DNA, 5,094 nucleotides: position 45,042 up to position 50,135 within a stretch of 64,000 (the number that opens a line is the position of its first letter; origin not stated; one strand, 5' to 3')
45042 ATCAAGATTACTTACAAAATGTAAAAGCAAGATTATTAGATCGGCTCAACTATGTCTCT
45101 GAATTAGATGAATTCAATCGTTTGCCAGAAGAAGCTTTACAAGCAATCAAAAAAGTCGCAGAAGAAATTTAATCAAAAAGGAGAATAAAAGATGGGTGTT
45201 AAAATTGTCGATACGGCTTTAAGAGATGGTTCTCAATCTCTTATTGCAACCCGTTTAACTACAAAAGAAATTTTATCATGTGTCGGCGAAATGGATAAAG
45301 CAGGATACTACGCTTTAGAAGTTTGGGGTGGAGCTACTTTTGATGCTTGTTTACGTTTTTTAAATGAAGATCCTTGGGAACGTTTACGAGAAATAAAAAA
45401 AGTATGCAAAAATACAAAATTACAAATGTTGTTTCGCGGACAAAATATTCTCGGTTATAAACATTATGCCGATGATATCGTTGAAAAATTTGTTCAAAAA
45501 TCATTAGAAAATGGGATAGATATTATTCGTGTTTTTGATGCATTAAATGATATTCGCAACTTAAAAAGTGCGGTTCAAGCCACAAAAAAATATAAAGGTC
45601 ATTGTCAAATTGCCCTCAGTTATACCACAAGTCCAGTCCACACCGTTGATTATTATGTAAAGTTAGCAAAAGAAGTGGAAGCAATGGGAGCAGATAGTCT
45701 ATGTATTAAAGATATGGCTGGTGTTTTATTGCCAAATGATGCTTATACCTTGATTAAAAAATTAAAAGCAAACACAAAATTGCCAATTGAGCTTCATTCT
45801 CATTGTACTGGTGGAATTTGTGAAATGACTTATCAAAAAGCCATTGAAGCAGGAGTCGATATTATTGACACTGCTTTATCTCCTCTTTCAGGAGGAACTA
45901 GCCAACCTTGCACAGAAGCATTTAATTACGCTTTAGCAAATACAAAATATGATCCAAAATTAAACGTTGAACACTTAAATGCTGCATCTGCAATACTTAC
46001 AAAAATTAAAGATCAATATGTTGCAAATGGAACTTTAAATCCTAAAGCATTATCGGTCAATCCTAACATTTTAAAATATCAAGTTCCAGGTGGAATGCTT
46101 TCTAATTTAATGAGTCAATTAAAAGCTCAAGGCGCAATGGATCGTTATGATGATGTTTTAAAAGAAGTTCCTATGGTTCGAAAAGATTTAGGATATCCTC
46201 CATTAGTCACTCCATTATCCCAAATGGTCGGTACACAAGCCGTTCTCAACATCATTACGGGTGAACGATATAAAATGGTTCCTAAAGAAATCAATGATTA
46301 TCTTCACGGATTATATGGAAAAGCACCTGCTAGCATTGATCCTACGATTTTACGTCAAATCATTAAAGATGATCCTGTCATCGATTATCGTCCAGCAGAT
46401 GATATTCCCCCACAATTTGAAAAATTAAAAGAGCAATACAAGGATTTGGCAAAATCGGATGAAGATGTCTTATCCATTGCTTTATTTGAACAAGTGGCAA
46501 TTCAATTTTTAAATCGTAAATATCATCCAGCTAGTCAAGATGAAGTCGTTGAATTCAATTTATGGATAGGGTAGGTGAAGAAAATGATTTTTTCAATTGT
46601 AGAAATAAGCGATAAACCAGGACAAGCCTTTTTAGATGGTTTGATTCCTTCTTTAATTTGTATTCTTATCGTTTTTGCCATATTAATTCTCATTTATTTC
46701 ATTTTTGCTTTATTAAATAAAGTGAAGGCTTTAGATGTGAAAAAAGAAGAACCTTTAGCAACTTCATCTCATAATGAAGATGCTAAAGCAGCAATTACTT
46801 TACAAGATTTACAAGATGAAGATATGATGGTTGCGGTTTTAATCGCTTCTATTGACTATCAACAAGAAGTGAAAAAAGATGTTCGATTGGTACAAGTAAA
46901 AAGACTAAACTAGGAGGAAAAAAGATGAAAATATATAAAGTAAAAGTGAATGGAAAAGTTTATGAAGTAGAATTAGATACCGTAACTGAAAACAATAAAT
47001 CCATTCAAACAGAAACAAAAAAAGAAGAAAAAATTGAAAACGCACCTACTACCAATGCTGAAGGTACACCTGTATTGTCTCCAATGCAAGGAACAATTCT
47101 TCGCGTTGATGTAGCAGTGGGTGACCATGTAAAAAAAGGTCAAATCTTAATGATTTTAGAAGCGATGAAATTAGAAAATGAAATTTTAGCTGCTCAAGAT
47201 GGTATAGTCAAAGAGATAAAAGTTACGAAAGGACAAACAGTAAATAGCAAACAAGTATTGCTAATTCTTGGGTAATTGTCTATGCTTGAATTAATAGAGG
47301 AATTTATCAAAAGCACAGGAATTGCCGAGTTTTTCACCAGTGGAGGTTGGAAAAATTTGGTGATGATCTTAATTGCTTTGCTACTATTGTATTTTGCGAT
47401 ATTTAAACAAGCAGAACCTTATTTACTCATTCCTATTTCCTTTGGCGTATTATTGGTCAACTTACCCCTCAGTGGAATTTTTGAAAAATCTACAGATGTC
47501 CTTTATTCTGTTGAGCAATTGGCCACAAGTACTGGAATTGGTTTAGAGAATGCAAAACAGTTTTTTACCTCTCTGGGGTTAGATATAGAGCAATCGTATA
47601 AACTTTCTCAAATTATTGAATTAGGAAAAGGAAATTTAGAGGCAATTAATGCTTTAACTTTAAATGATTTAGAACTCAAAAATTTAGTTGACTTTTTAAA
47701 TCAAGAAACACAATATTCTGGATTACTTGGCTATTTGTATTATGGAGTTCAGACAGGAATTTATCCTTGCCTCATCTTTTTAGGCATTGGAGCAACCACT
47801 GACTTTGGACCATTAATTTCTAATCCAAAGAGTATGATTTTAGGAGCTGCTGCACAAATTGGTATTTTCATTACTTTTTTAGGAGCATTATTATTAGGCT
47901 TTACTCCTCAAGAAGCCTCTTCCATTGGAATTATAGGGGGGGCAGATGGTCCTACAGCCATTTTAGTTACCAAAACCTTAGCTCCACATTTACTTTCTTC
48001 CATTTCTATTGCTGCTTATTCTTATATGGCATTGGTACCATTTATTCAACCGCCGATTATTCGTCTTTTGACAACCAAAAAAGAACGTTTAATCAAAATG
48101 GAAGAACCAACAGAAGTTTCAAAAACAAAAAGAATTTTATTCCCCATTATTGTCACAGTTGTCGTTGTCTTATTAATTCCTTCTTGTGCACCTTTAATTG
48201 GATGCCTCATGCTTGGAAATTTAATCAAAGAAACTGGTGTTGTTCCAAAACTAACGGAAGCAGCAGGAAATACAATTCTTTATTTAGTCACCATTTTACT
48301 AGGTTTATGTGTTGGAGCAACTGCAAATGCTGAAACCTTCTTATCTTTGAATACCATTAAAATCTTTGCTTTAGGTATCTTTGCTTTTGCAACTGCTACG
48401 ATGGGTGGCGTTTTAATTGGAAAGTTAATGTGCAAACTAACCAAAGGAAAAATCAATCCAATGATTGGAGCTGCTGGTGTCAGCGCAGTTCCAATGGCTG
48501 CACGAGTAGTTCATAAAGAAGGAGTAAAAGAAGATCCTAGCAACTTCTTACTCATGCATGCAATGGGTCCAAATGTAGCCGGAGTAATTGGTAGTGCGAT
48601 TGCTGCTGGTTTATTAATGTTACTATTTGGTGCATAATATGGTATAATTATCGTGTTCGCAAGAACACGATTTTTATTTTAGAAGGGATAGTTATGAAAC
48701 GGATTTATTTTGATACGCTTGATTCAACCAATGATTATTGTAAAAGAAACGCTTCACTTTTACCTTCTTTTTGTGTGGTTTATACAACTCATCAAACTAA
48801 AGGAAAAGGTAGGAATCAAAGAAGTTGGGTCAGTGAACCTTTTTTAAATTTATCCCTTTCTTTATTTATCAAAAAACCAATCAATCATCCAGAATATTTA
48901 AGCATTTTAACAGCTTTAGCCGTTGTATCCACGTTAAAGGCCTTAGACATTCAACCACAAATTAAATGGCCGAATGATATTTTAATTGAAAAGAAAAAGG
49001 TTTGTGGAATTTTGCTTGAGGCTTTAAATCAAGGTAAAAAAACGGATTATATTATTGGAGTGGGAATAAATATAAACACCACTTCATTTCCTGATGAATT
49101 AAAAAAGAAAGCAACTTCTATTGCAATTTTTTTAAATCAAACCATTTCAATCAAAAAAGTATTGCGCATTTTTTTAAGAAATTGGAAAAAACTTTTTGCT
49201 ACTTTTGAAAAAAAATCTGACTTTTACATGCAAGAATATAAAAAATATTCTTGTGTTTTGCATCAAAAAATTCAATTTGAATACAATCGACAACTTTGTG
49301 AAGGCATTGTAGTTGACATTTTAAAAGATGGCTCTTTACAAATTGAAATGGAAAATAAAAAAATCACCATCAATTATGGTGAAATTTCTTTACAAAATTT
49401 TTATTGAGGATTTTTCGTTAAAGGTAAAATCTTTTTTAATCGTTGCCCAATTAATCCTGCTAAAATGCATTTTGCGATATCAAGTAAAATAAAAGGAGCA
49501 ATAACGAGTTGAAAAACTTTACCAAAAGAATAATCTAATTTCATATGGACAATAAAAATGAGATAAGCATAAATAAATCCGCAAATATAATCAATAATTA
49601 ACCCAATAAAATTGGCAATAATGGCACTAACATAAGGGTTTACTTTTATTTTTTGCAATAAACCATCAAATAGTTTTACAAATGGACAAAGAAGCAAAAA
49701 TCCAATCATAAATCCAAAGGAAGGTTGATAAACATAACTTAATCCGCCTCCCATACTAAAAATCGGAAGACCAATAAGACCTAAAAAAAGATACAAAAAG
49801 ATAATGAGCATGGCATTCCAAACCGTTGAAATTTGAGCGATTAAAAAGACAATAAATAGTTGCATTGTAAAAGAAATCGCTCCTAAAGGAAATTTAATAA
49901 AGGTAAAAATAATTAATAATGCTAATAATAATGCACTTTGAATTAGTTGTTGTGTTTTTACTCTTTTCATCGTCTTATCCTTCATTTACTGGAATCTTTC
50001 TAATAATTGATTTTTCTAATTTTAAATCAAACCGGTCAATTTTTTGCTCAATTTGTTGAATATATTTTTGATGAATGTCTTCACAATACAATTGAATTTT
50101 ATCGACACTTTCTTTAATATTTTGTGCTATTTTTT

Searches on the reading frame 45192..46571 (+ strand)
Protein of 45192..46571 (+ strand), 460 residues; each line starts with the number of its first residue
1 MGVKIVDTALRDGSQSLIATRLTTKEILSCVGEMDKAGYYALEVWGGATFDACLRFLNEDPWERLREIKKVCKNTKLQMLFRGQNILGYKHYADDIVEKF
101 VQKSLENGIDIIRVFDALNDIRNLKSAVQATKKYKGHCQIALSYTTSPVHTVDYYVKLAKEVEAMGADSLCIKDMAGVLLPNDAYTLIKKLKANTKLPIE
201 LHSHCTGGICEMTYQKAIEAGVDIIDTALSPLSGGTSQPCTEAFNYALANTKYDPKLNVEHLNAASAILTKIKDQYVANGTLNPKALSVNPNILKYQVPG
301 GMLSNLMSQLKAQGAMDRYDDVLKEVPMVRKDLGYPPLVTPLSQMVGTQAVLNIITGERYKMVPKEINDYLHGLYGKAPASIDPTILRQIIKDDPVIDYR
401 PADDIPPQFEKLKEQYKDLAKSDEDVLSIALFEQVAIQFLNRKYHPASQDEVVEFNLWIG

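Call 55: search_protein_families(library=pfam, proteins=[window:45192-46571:+], max_evalue=0.00001)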
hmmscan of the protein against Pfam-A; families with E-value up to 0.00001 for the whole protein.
window:45192-46571:+ (460 aa): 2 families
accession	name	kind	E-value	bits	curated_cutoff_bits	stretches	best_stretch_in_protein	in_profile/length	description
PF02436.23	PYC_OADA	-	1.5e-50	172.2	27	1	293-445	1-168/201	Conserved carboxylase domain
PF00682.25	HMGL-like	-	9.8e-20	71.5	29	1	3-267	2-258/260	HMGL-like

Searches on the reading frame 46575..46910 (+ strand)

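Call 55: search_protein_families(library=pfam, proteins=[window:46575-46910:+], max_evalue=0.00001)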
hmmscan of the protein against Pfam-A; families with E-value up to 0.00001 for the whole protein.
window:46575-46910:+ (112 aa): 1 family
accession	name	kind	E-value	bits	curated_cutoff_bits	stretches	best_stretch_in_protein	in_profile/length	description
PF04277.18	OAD_gamma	-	3.5e-10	40.9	27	1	22-94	3-73/76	Oxaloacetate decarboxylase, gamma chain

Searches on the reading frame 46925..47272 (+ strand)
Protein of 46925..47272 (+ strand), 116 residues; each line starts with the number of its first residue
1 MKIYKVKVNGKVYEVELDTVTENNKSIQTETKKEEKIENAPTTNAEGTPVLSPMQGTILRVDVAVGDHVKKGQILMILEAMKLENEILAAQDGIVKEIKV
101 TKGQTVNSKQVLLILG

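Call 55: search_protein_families(library=pfam, proteins=[window:46925-47272:+], max_evalue=0.00001)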
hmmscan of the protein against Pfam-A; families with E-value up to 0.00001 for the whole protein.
window:46925-47272:+ (116 aa): 4 families
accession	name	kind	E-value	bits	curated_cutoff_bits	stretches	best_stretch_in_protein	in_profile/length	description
PF00364.28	Biotin_lipoyl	-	6.5e-20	71.2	22.1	1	50-115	3-73/73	Biotin-requiring enzyme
PF13533.13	Biotin_lipoyl_2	-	1.4e-10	41.1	29.8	1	52-79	5-32/32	Biotin-lipoyl like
PF16576.10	HlyD_D23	-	5e-07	29.7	30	0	86-113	110-137/214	Barrel-sandwich domain of CusB or HlyD membrane-fusion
PF13437.12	HlyD_3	-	4e-06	28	22.2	0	50-78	2-30/106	HlyD family secretion protein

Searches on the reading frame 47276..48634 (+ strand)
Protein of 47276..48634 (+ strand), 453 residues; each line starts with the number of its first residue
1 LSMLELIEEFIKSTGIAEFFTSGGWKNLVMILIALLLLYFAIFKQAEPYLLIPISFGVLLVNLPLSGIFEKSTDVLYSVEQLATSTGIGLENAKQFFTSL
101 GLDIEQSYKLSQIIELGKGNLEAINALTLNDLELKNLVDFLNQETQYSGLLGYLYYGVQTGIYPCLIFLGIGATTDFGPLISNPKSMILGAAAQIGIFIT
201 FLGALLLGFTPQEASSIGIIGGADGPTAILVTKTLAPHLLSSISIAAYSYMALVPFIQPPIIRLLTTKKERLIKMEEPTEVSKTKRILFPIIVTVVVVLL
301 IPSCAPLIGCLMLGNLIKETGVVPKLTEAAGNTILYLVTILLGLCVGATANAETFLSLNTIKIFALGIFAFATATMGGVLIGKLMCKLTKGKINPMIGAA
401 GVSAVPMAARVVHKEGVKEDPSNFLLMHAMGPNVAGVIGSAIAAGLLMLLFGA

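Call 55: search_protein_families(library=pfam, proteins=[window:47276-48634:+], max_evalue=0.00001)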
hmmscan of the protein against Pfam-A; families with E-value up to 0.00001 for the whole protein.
window:47276-48634:+ (453 aa): 1 family
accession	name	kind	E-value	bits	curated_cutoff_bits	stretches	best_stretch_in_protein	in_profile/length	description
PF03977.18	OAD_beta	-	1.4e-154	514.8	31.6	1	27-450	2-348/349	Na+-transporting oxaloacetate decarboxylase beta subunit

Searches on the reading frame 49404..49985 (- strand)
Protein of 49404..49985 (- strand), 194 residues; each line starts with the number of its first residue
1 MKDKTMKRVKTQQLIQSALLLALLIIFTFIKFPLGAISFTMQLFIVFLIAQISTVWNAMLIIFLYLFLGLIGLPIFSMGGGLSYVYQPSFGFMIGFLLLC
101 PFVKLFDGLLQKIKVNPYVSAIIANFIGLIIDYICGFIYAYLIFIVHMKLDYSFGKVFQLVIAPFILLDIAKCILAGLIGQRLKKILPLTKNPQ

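Call 55: search_protein_families(library=pfam, proteins=[window:49404-49985:-], max_evalue=0.00001)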
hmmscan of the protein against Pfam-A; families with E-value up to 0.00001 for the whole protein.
window:49404-49985:- (194 aa): 1 family
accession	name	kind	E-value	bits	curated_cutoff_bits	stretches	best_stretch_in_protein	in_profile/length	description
PF02632.19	BioY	-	2.7e-28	99.1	25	1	36-185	3-140/140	BioY family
